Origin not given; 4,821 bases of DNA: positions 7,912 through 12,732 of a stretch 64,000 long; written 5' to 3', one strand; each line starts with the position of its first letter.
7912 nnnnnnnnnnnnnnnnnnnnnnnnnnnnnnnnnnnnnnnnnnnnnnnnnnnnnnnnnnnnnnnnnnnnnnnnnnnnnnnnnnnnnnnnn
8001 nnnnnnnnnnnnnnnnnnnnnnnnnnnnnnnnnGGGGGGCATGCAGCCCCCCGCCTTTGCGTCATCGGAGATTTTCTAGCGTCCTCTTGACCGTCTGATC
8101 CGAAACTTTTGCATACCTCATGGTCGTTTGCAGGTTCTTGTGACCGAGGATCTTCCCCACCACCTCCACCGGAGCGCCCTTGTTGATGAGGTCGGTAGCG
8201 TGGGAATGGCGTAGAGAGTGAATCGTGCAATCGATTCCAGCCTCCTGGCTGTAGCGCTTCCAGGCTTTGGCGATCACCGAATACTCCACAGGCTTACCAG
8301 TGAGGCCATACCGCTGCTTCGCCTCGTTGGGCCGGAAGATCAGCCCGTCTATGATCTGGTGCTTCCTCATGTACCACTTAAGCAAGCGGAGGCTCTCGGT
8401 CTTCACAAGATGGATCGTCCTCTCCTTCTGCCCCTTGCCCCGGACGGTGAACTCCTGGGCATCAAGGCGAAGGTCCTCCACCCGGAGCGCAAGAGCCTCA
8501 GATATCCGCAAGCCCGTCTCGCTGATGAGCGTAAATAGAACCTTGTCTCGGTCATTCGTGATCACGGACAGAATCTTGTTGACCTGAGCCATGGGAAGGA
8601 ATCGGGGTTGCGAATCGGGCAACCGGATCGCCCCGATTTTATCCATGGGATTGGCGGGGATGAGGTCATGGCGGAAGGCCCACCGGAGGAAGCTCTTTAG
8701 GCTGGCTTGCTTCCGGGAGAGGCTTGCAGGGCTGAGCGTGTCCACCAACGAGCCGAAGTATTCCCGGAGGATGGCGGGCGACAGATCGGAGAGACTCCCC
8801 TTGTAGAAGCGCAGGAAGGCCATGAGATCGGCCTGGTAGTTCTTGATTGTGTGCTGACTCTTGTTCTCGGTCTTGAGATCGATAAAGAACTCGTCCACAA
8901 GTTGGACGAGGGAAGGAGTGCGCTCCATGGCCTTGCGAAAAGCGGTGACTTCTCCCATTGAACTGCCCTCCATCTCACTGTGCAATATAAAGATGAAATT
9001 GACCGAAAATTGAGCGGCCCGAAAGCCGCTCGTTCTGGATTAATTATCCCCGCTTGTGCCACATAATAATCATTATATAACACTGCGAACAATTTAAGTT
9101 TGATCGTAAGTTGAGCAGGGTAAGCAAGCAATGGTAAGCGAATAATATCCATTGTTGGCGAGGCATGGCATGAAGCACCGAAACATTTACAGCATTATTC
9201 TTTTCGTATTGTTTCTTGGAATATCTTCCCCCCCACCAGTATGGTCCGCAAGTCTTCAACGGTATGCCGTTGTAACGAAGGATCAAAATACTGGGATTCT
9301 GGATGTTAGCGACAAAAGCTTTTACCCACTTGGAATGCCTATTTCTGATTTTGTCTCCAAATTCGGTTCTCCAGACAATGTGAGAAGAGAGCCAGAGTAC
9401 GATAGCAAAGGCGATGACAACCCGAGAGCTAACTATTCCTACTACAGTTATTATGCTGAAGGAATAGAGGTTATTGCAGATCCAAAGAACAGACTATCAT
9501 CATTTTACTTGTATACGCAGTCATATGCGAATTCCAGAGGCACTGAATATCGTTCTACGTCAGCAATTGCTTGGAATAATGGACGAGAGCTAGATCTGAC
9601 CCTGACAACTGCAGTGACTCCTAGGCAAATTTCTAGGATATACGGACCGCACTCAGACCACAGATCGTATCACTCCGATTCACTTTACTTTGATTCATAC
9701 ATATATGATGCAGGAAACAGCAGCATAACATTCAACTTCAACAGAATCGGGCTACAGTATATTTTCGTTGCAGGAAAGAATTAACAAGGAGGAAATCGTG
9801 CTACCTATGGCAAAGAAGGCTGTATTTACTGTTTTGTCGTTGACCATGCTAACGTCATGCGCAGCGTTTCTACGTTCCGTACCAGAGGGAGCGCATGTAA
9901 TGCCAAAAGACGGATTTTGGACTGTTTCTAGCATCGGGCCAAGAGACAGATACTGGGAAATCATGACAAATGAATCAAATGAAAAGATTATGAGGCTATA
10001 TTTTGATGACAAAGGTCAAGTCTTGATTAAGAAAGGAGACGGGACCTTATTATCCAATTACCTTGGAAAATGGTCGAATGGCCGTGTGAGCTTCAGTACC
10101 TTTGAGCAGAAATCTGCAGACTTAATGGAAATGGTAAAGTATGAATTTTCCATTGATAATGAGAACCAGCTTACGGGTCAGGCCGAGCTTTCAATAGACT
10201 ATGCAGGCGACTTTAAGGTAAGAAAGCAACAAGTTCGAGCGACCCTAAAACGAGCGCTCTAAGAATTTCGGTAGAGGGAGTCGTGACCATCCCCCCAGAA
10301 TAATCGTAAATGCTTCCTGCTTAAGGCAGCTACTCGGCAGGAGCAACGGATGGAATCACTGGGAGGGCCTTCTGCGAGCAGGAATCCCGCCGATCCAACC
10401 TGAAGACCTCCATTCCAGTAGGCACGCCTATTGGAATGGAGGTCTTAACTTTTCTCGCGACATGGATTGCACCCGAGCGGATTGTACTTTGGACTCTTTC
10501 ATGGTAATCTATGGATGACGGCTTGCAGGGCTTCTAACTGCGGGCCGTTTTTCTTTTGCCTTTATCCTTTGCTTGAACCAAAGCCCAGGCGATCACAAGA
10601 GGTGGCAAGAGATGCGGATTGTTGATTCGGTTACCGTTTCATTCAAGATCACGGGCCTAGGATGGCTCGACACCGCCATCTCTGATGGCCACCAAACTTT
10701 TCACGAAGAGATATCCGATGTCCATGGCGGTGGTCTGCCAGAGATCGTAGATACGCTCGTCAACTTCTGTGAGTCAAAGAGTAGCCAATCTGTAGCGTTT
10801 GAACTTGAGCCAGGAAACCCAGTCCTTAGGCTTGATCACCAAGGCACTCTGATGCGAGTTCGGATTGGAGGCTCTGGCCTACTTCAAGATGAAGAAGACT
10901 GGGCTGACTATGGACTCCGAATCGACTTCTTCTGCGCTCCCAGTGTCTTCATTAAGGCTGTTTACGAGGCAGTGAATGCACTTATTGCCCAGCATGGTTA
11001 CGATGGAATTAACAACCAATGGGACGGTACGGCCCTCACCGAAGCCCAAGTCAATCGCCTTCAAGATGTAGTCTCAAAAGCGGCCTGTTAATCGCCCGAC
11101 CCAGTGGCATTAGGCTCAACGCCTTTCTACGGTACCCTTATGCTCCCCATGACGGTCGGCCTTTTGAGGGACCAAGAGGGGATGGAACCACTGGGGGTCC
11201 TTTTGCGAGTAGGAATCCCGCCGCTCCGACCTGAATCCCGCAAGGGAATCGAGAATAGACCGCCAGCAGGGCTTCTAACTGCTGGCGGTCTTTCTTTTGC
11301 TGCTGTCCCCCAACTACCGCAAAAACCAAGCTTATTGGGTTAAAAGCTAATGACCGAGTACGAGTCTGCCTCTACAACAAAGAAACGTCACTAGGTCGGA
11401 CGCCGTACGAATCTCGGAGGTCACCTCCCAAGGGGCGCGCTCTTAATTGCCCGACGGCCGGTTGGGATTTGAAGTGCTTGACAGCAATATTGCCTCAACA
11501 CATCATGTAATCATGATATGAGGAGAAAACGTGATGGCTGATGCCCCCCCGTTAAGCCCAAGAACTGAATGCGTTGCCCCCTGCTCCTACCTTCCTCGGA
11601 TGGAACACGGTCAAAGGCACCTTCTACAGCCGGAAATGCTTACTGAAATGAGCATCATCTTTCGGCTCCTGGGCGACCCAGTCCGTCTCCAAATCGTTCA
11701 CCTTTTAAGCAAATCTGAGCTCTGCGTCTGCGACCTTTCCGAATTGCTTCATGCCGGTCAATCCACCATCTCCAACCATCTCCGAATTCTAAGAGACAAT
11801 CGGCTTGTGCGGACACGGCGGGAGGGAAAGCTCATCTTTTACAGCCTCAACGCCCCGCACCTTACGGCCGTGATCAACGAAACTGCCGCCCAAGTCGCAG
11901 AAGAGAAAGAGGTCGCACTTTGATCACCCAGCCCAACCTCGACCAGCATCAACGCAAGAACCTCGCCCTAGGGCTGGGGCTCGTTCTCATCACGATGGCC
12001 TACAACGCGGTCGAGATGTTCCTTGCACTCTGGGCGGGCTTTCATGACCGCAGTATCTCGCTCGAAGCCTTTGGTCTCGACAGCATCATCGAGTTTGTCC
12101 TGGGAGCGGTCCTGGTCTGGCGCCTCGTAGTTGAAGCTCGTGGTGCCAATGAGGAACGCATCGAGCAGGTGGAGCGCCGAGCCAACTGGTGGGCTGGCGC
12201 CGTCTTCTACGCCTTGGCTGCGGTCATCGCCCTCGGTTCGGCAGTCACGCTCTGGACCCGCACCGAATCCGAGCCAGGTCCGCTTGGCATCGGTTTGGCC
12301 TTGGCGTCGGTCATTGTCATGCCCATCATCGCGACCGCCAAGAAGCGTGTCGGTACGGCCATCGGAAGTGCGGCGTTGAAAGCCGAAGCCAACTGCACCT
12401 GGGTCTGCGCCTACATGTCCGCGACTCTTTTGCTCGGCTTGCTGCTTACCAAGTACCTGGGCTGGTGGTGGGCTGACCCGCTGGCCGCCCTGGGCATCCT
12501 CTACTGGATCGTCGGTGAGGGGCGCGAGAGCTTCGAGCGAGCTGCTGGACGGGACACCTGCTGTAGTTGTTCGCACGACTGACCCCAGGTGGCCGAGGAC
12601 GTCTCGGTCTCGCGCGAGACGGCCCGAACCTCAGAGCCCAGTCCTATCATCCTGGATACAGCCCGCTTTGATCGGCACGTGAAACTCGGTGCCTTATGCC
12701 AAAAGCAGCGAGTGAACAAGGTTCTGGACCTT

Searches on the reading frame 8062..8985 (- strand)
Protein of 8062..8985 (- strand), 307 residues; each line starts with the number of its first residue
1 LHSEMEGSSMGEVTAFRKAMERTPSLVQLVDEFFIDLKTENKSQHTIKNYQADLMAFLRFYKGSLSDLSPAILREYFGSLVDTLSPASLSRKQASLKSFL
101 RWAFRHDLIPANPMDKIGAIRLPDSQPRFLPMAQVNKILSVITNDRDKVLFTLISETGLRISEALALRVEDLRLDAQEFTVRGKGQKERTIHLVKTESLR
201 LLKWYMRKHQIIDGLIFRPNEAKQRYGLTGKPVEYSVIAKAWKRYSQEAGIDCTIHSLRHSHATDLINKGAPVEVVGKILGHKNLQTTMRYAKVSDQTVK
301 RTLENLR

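Call 45: search_protein_families(library=pfam, proteins=[window:8062-8985:-], max_evalue=0.0001)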
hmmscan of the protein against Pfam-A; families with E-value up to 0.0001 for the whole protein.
window:8062-8985:- (307 aa): 4 families
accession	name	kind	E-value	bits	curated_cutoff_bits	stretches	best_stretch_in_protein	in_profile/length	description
PF00589.27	Phage_integrase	-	7.7e-36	123.9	27.1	1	129-297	2-171/172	Phage integrase family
PF02899.23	Phage_int_SAM_1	-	7.7e-12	45.8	22.3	1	30-105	1-81/83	Phage integrase, N-terminal SAM-like domain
PF13495.12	Phage_int_SAM_4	-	7.1e-08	33.2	27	1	29-108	1-83/85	Phage integrase, N-terminal SAM-like domain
PF13102.12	Phage_int_SAM_5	-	1e-05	26.3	22.3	1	34-115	9-96/98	Phage integrase SAM-like domain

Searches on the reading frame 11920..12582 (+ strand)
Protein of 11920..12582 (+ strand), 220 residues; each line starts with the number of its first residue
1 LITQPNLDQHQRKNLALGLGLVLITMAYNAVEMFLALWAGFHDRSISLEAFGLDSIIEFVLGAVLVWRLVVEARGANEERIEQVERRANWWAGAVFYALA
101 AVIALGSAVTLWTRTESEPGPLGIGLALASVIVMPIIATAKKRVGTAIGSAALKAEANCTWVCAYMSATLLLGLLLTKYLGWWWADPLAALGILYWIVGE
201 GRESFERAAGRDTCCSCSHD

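Call 69: search_protein_families(library=pfam, proteins=[window:11920-12582:+], max_evalue=0.001)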
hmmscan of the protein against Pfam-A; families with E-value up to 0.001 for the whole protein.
window:11920-12582:+ (220 aa): 1 family
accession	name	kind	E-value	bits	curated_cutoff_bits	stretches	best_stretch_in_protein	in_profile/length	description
PF01545.26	Cation_efflux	-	6.1e-13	49.4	26.6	1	92-203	74-188/198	Cation efflux family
